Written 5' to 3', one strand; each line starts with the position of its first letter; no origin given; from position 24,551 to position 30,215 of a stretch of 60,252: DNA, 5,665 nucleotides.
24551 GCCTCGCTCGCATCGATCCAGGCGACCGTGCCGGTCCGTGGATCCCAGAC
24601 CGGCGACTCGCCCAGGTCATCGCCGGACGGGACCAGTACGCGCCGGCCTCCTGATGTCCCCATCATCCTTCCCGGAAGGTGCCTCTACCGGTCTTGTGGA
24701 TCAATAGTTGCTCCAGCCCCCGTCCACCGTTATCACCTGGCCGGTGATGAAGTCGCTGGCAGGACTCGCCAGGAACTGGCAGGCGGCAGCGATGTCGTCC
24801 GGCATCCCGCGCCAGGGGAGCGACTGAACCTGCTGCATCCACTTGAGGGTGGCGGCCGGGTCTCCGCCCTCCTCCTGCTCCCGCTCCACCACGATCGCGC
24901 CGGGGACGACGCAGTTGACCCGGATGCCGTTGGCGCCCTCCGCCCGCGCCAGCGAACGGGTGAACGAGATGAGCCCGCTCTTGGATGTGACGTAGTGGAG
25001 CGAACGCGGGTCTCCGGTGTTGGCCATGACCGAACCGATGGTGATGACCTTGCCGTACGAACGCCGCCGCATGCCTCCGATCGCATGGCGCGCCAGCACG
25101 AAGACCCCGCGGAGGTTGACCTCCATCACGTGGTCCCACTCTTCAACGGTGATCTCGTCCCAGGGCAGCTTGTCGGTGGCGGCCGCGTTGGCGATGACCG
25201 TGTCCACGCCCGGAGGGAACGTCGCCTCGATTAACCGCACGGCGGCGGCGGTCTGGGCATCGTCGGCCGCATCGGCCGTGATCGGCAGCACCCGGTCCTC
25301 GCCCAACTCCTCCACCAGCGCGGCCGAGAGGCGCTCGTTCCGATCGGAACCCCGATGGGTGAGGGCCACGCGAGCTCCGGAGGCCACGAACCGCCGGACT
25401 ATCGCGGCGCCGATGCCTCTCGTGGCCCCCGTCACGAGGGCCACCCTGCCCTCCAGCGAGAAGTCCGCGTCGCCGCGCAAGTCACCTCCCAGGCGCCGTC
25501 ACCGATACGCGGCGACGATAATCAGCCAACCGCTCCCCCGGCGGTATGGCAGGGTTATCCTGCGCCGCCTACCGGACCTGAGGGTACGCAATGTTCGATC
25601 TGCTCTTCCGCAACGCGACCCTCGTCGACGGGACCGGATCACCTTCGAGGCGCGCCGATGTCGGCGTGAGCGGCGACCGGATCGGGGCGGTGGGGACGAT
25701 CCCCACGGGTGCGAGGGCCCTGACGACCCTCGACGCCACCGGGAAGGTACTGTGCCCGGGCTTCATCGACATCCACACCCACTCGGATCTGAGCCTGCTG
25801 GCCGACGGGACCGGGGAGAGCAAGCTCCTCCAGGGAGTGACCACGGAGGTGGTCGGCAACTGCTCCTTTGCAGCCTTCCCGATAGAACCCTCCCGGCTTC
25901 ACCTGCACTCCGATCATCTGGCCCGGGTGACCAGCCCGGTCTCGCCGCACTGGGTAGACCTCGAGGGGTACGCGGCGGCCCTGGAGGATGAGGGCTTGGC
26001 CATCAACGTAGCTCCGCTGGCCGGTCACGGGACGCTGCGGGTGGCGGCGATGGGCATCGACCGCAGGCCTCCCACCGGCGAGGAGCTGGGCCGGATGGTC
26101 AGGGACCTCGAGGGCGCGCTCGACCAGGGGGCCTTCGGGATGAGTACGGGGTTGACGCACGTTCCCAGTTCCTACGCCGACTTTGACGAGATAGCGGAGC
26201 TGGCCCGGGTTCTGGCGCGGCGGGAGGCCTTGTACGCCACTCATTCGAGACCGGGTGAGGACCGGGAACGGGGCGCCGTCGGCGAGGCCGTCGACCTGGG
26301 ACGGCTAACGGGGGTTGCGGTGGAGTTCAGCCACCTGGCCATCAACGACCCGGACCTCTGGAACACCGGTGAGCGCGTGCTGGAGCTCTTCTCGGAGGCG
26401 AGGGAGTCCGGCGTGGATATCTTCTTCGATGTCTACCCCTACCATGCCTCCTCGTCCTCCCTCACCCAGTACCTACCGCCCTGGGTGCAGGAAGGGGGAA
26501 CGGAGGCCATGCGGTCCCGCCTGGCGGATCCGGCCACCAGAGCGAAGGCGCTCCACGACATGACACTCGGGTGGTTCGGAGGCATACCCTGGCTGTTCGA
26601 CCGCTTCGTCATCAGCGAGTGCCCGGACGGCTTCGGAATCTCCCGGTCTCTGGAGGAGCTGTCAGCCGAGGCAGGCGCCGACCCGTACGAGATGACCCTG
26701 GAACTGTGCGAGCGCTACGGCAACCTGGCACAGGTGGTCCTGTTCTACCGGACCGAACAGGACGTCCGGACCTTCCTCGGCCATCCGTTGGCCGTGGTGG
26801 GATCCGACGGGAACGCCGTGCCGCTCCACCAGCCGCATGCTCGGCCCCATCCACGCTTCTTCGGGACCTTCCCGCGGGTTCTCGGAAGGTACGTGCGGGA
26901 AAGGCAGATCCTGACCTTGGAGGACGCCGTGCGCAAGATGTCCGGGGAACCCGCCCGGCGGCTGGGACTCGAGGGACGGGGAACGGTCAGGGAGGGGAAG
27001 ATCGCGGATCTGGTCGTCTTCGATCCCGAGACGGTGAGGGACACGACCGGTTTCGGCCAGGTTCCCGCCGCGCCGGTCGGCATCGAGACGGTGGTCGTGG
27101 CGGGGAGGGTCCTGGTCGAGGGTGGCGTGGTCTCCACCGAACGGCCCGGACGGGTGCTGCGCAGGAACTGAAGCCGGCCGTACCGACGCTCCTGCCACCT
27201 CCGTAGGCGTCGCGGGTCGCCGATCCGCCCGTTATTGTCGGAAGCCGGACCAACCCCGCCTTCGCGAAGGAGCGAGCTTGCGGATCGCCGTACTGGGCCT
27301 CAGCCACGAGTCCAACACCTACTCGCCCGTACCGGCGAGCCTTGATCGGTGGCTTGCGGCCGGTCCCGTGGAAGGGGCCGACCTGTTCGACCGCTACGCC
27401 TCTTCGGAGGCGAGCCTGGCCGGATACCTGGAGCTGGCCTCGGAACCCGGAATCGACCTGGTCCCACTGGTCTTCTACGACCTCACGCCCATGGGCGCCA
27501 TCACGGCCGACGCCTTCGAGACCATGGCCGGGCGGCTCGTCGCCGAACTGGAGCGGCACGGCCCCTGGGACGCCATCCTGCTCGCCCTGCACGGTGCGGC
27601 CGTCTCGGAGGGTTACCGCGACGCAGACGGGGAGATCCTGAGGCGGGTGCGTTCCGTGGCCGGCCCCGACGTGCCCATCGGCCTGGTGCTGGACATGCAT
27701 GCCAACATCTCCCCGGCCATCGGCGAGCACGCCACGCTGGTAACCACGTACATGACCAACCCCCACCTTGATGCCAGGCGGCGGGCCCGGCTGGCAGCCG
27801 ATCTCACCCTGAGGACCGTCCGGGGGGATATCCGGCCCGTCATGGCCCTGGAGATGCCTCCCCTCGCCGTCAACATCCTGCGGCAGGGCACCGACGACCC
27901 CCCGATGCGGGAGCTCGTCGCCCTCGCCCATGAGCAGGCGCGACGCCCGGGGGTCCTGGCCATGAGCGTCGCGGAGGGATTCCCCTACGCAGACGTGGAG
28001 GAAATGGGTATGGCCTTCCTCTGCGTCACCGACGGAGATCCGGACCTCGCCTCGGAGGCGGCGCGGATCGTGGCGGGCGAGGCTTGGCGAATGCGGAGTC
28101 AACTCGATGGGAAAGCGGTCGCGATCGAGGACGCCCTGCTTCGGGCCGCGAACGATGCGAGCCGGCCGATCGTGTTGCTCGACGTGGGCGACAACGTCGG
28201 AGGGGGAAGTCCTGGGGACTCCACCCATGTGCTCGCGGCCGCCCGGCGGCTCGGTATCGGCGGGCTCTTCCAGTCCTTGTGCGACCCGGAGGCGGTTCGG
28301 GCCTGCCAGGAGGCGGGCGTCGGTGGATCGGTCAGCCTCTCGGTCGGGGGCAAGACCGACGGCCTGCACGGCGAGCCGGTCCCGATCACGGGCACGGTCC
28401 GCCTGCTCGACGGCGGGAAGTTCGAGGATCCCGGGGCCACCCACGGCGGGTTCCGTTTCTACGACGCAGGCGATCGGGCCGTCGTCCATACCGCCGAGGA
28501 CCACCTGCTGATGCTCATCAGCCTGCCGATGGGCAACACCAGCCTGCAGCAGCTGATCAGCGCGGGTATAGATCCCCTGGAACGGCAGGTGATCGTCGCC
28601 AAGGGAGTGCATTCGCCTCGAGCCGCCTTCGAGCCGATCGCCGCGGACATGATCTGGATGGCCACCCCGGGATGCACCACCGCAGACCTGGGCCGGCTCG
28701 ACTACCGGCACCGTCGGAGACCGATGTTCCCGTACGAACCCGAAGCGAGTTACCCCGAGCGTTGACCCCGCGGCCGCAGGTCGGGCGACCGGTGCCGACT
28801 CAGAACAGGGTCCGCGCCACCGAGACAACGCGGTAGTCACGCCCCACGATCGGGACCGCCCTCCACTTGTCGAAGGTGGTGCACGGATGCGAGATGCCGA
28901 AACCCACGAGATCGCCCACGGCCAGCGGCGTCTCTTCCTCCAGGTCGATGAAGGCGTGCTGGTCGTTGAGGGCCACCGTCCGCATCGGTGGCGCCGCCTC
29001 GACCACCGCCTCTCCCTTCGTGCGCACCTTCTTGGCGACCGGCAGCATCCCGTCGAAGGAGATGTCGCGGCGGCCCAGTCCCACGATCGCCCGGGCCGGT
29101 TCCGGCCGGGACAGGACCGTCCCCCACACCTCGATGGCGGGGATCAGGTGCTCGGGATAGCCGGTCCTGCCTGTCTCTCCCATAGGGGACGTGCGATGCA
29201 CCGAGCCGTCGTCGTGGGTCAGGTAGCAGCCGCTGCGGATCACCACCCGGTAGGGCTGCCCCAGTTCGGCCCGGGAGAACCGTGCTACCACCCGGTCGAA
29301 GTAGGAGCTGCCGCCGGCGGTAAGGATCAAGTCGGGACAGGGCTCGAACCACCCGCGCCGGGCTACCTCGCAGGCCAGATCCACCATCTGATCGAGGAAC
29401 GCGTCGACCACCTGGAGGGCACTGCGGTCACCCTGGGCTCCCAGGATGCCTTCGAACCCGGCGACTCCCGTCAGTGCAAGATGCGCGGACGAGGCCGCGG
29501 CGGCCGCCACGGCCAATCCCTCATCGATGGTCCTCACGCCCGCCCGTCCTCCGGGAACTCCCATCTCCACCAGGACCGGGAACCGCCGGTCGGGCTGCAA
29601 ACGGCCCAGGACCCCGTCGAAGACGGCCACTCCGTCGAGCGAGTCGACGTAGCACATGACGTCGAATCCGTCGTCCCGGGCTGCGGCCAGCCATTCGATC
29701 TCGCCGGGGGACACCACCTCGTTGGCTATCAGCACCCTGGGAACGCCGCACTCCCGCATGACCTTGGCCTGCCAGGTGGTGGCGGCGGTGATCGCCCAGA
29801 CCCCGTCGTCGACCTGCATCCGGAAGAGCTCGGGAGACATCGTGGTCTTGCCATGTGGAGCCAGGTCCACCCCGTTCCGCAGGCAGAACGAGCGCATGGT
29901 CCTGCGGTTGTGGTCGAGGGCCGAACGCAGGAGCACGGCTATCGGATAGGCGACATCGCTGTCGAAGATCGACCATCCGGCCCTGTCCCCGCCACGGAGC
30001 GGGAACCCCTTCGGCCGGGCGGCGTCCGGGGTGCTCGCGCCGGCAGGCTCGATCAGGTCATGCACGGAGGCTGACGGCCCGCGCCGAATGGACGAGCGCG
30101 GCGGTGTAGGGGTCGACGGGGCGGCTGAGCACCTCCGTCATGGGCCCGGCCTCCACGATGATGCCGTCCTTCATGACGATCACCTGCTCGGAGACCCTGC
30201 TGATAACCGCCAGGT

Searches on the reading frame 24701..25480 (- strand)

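Call 81: search_protein_families(library=pfam, proteins=[window:24701-25480:-], max_evalue=0.001)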
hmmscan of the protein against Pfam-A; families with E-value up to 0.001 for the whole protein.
window:24701-25480:- (259 aa): 5 families
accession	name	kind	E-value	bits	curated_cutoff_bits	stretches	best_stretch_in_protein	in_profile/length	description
PF13561.12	adh_short_C2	-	1.3e-55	189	27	1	18-257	1-236/236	Enoyl-(Acyl carrier protein) reductase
PF00106.31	adh_short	-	2.8e-46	157.9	26.6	1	12-203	1-189/195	short chain dehydrogenase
PF08659.16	KR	-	1.3e-13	51.7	22.6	1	14-186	3-171/180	KR domain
PF13460.12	NAD_binding_10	-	1.4e-05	25.5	27.2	1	18-165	1-113/184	NAD(P)H-binding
PF01370.27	Epimerase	-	0.00098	19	20.9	0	14-133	1-102/240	NAD dependent epimerase/dehydratase family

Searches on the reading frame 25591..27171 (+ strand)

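Call 81: search_protein_families(library=pfam, proteins=[window:25591-27171:+], max_evalue=0.001)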
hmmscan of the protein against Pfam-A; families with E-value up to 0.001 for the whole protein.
window:25591-27171:+ (526 aa): 2 families
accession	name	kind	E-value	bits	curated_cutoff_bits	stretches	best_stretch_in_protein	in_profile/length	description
PF07969.17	Amidohydro_3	-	5.4e-26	92.5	29.7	2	386-508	356-471/472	Amidohydrolase family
PF01979.26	Amidohydro_1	-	2.7e-11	43.8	25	1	434-506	275-343/345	Amidohydrolase family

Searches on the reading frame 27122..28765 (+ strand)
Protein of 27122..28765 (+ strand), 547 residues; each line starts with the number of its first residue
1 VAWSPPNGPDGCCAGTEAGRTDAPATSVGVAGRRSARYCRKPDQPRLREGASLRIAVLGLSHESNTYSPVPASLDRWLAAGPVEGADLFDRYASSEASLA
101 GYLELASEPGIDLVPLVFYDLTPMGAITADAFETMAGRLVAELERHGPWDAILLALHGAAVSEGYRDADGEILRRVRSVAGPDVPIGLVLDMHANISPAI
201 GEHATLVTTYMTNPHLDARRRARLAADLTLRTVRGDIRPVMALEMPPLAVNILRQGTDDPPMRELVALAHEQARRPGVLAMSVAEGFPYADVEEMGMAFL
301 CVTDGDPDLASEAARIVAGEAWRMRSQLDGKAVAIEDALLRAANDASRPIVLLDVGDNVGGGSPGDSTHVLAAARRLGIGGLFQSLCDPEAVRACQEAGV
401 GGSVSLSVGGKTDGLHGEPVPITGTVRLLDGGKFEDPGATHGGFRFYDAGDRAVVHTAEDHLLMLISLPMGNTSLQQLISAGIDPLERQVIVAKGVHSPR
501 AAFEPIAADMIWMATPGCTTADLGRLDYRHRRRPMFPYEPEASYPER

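Call 81: search_protein_families(library=pfam, proteins=[window:27122-28765:+], max_evalue=0.001)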
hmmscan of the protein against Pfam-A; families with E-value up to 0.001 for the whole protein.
window:27122-28765:+ (547 aa): 2 families
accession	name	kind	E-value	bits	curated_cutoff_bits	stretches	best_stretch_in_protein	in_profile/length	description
PF07364.17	DUF1485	-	3.4e-87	292.8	22.8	1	54-342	1-289/290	Metallopeptidase family M81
PF07171.17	MlrC_C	-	1.8e-46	159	27.2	1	352-530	1-178/178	MlrC C-terminus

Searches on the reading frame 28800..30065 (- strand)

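Call 81: search_protein_families(library=pfam, proteins=[window:28800-30065:-], max_evalue=0.001)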
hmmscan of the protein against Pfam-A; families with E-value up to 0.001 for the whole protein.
window:28800-30065:- (421 aa): 2 families
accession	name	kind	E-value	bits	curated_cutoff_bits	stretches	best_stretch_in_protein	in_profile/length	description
PF14031.13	D-ser_dehydrat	-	1.6e-19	70.8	22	1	310-407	1-97/97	Putative serine dehydratase domain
PF01168.26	Ala_racemase_N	-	6.3e-06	26.5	24.1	1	48-208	4-159/220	Alanine racemase, N-terminal domain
